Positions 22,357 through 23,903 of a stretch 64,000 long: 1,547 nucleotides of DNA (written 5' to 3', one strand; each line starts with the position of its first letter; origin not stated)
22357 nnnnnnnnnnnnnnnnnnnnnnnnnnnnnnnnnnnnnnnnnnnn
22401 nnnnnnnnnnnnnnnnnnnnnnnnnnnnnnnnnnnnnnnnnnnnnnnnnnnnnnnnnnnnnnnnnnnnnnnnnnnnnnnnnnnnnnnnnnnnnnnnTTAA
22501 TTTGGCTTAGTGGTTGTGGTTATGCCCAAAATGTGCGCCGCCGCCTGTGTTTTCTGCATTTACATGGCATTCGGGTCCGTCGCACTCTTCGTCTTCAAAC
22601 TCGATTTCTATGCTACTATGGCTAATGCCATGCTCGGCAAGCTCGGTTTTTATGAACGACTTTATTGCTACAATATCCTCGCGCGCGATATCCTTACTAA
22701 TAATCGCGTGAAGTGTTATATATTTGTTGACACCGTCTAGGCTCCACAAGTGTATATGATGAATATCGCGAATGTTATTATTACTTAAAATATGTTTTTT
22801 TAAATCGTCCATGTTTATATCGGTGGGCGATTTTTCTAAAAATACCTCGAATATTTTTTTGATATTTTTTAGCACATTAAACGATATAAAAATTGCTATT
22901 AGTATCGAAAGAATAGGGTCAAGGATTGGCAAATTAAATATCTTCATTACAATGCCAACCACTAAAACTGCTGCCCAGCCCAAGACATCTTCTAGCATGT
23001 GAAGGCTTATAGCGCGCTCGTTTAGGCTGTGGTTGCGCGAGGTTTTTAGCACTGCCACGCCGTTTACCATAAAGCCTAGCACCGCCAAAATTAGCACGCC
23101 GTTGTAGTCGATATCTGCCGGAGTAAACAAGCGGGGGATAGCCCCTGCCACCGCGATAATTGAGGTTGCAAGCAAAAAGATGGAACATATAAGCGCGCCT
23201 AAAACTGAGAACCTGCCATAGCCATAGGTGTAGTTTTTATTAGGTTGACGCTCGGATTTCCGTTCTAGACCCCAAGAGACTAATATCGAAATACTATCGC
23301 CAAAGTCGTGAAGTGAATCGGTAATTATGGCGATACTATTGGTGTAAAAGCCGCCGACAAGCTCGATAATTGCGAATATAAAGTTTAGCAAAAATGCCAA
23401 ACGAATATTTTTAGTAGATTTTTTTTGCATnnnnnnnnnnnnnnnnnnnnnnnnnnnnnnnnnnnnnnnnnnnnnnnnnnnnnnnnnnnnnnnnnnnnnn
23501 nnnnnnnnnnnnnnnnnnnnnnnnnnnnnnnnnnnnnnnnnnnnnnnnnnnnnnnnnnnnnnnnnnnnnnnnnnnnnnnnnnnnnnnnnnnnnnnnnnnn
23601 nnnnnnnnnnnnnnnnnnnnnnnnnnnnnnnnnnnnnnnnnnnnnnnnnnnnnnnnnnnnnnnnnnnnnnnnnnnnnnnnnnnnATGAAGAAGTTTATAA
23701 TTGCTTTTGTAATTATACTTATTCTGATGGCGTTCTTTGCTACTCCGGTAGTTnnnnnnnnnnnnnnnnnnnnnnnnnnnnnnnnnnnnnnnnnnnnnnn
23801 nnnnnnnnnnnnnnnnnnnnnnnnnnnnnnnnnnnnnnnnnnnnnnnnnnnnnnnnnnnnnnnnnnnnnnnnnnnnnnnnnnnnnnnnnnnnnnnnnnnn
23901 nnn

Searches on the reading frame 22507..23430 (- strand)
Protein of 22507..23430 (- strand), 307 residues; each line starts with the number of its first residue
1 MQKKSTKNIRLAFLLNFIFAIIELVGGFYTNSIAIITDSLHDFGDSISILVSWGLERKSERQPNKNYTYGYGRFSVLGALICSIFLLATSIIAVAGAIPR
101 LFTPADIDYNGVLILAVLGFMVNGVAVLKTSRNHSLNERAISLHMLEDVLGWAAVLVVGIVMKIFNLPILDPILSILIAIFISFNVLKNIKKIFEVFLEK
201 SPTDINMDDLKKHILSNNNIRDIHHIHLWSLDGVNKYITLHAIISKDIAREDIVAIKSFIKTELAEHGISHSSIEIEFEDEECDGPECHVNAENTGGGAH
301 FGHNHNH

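Call 15: search_protein_families(library=pfam, proteins=[window:22507-23430:-], max_evalue=0.001)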
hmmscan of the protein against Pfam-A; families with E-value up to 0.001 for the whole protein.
window:22507-23430:- (307 aa): 2 families
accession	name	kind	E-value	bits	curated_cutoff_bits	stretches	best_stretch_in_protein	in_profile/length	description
PF01545.26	Cation_efflux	-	5.6e-41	140.9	26.6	1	10-194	2-194/198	Cation efflux family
PF16916.11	ZT_dimer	-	0.00044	20.7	26.7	1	202-275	1-74/78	Dimerisation domain of Zinc Transporter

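Call 22: find_encoding_contigs(protein=window:22507-23430:-, flank=3000, max_places=10)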
Protein window:22507-23430:- (307 aa): 1 contig read that carries it; 1 place shown.
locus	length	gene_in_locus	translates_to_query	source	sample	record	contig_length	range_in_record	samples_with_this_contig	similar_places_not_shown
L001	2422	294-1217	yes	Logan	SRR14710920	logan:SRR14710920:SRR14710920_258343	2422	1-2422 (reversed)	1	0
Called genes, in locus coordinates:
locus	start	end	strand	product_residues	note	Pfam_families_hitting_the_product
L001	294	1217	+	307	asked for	PF01545:Cation_efflux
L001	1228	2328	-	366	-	PF01121:CoaE, PF13238:AAA_18, PF13671:AAA_33, PF01467:CTP_transf_like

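Call 31: find_homologous_proteins(query=window:22507-23430:-, max_evalue=1e-20)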
Query window:22507-23430:- (307 aa): 4870 proteins with E <= 1e-20 among 8000 candidates; the best 120 are listed.
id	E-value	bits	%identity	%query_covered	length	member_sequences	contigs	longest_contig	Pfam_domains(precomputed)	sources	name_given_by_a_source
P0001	7.6e-198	674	100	100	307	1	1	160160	PF01545.27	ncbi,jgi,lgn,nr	ncbi:MAG: cation diffusion facilitator family transporter [Clostridiales bacterium]|jgi:cobalt-zinc-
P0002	5.3e-129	448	64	99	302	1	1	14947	PF16916.12,PF01545.27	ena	-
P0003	7.4e-129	447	65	99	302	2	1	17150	PF16916.12,PF01545.27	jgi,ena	-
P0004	5.4e-127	441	65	100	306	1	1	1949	PF16916.12,PF01545.27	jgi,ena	-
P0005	8.5e-125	434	65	99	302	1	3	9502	PF16916.12,PF01545.27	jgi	-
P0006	2.3e-121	423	62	99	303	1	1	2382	PF16916.12,PF01545.27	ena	-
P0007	4.3e-120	419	62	99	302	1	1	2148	PF16916.12,PF01545.27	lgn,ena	-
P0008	1.1e-118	414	63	94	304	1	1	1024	PF16916.12,PF01545.27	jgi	-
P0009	2.1e-118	413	61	95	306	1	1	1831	PF16916.12,PF01545.27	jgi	jgi:cobalt-zinc-cadmium efflux system protein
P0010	7.7e-114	398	60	99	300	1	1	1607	PF16916.12,PF01545.27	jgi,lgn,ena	-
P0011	4.0e-113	396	58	94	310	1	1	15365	PF16916.12,PF01545.27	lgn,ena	-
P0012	4.6e-111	389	56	99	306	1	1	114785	PF16916.12,PF01545.27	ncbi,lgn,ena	-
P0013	8.6e-110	385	55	99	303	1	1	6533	PF16916.12,PF01545.27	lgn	-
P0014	4.8e-108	379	53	96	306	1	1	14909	PF16916.12,PF01545.27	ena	-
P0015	4.9e-108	379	55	99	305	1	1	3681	PF16916.12,PF01545.27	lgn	-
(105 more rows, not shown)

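Call 32: find_encoding_contigs(protein=P0002, flank=10000, max_places=3)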
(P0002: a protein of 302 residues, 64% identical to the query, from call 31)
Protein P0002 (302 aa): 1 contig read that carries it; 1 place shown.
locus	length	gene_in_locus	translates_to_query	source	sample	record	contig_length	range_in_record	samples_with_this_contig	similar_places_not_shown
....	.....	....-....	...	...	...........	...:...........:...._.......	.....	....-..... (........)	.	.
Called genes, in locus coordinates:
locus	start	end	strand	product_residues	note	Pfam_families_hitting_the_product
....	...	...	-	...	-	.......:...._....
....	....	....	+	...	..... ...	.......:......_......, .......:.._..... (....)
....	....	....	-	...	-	-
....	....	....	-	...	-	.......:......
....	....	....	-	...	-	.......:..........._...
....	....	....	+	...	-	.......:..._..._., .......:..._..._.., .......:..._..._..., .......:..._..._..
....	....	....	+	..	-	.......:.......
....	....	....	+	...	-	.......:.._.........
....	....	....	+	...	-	-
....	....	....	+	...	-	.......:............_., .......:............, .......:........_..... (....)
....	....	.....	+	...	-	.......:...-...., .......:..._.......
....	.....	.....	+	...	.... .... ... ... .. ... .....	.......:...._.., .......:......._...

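Call 33: find_encoding_contigs(protein=P0003, flank=10000, max_places=3)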
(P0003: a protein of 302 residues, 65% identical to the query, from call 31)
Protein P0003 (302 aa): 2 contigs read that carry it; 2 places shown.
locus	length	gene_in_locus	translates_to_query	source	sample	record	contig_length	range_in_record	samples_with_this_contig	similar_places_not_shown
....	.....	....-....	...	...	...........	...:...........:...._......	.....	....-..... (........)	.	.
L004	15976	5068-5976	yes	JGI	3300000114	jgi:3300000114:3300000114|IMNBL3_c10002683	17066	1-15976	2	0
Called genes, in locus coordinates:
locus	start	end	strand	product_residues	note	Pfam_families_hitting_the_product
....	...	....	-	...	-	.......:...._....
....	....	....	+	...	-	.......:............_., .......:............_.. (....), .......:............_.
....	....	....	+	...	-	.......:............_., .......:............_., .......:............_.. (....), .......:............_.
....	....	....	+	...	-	-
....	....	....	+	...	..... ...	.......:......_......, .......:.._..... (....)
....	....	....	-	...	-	-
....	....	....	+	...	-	-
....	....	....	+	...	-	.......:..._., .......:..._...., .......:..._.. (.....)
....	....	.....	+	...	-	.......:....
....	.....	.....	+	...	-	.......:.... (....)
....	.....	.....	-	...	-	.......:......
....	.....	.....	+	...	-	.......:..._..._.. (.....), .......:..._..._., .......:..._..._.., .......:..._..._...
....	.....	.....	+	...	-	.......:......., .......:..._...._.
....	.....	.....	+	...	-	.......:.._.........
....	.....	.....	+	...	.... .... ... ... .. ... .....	-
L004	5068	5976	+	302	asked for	PF01545:Cation_efflux, PF16916:ZT_dimer (weak)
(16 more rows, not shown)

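Call 34: find_encoding_contigs(protein=P0005, flank=10000, max_places=3)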
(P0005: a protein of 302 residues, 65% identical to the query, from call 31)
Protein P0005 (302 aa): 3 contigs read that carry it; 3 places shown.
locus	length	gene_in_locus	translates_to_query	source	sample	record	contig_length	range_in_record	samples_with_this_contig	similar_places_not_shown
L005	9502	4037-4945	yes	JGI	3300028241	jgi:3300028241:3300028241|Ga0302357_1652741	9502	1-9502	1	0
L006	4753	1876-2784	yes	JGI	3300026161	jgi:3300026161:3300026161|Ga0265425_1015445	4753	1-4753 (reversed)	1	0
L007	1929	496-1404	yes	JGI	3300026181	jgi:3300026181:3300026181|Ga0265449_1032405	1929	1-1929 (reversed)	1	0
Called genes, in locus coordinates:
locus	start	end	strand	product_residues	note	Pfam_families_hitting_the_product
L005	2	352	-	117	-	?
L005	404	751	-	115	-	-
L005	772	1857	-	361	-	PF03462:PCRF, PF00472:RF-1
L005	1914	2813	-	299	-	PF00551:Formyl_trans_N, PF02911:Formyl_trans_C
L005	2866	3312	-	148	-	PF01327:Pep_deformylase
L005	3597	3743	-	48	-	PF01264:Chorismate_synt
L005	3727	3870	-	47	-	-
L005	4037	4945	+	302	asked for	PF01545:Cation_efflux, PF16916:ZT_dimer (faint)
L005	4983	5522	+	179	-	PF01965:DJ-1_PfpI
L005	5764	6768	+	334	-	PF20903:SPL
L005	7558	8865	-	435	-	PF03952:Enolase_N, PF00113:Enolase_C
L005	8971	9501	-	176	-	?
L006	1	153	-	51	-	?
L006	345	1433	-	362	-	-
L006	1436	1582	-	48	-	PF01264:Chorismate_synt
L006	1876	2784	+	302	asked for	PF01545:Cation_efflux, PF16916:ZT_dimer (faint)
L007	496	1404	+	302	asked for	PF01545:Cation_efflux, PF16916:ZT_dimer (faint)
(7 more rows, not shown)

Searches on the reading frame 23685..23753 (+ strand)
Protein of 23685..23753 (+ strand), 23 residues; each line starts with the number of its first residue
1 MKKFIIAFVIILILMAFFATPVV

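Call 9: search_protein_families(library=pfam, proteins=[window:23685-23753:+], max_evalue=10)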
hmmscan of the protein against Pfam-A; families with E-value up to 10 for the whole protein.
seq(23 aa): 3 families
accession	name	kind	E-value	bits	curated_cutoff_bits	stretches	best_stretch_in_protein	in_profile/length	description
PF08139.17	LPAM_1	-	0.012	16.4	20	1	1-14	1-14/18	Prokaryotic membrane lipoprotein lipid attachment site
PF08194.17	DIM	-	0.14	12.8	20.8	1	1-18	1-20/36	DIM protein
PF12911.12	OppC_N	-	0.9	9.9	23.9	1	6-20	20-34/53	N-terminal TM domain of oligopeptide transport permease C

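Call 12: search_protein_families(library=ncbifam, proteins=[window:23685-23753:+], max_evalue=10)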
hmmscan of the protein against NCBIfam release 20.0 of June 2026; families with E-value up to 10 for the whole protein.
seq(23 aa): 4 families
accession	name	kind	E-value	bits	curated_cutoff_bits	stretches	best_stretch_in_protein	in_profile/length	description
TIGR04429.1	Phr_nterm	subfamily_domain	0.068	13.7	25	1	1-15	1-18/28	Phr family secreted Rap phosphatase inhibitor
NF033802.1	AimP_fam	subfamily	0.094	12.9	35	1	1-18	1-18/43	lysogeny pheromone AimP family peptide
NF041742.1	WGxxGxxG_fam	subfamily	0.16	12.6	35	1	1-22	1-22/69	WGxxGxxG family protein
NF033603.1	mini-MOMP_1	subfamily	1.3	8.8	75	1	1-21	1-22/63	mini-MOMP protein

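Call 62: search_protein_families(library=phrogs, proteins=[window:23685-23753:+], max_evalue=0.01)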
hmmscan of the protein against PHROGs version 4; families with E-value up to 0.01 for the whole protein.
seq(23 aa): 0 families

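Call 63: search_protein_families(library=padloc, proteins=[window:23685-23753:+], max_evalue=0.01)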
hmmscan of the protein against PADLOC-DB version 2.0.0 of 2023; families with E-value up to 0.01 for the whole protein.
seq(23 aa): 0 families
